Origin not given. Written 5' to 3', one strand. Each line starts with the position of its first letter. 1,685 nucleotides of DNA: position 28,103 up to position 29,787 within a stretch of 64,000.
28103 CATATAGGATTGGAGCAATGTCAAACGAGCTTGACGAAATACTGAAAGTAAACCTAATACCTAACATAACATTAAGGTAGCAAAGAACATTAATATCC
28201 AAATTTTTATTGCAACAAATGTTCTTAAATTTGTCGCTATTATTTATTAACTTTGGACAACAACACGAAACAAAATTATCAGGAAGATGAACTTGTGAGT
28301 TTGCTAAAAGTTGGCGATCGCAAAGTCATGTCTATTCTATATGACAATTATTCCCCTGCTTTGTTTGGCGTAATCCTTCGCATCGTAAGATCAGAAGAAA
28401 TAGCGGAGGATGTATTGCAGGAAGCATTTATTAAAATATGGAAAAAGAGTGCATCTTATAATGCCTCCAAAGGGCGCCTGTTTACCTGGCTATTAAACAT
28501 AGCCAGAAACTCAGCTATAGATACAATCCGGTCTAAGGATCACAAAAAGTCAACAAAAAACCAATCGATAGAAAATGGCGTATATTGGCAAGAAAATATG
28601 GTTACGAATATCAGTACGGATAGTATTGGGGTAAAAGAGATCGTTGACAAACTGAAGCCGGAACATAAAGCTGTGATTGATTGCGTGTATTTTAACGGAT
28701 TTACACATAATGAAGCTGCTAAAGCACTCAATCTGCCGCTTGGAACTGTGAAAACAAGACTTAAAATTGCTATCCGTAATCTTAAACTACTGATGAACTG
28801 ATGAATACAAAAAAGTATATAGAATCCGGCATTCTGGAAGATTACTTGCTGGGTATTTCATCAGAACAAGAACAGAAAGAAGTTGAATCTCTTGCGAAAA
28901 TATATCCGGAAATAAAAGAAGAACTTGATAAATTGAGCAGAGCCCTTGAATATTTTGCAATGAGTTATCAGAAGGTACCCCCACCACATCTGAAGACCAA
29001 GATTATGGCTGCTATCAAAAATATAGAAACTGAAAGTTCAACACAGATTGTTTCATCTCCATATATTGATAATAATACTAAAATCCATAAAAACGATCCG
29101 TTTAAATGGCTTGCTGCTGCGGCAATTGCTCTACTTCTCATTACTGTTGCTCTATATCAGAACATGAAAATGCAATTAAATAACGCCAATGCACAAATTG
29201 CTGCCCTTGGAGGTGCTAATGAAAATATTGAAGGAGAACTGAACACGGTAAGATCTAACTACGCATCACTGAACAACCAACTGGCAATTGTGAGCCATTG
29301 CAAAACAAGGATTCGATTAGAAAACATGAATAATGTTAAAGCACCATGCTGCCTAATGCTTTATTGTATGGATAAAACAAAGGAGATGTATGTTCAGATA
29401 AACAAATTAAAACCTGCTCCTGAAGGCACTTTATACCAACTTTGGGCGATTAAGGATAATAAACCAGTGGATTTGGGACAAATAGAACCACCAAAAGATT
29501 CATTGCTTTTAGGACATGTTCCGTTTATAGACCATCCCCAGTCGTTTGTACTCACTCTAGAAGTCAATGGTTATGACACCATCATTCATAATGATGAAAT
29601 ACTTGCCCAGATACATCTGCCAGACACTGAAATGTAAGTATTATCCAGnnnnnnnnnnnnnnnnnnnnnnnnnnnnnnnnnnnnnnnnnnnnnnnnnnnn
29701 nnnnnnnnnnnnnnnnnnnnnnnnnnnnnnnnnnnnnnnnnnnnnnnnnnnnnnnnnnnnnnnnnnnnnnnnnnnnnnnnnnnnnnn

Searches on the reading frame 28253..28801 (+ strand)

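Call 59: search_protein_families(library=pfam, proteins=[window:28253-28801:+], max_evalue=0.00001)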
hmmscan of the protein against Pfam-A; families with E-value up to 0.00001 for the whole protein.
window:28253-28801:+ (182 aa): 4 families
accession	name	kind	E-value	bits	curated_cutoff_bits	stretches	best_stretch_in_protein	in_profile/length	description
PF04542.20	Sigma70_r2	-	1.8e-17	63.3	24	1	29-96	1-69/71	Sigma-70 region 2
PF04545.22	Sigma70_r4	-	1.5e-10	40.9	24.1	1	132-178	3-49/50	Sigma-70, region 4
PF07638.17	Sigma70_ECF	-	1.8e-07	31.6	21.1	1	55-173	53-175/185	ECF sigma factor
PF08281.18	Sigma70_r4_2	-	2.3e-07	30.8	25.7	1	129-173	6-50/54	Sigma-70, region 4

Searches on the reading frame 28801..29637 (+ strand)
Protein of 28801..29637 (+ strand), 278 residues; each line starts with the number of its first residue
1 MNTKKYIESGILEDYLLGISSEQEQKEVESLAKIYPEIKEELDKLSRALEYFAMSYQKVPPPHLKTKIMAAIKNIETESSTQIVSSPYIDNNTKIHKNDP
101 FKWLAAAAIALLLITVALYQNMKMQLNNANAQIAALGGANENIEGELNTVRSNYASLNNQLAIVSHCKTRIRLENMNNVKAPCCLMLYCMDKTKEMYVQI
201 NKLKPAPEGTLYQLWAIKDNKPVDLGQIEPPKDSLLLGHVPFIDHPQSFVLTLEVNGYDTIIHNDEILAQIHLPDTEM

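Call 59: search_protein_families(library=pfam, proteins=[window:28801-29637:+], max_evalue=0.00001)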
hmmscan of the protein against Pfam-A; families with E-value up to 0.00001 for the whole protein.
window:28801-29637:+ (278 aa): 1 family
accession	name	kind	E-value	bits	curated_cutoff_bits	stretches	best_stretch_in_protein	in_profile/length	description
PF10099.14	RskA_C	-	2e-10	41.5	29.4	1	104-257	2-124/135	Anti-sigma-K factor rskA, C-terminal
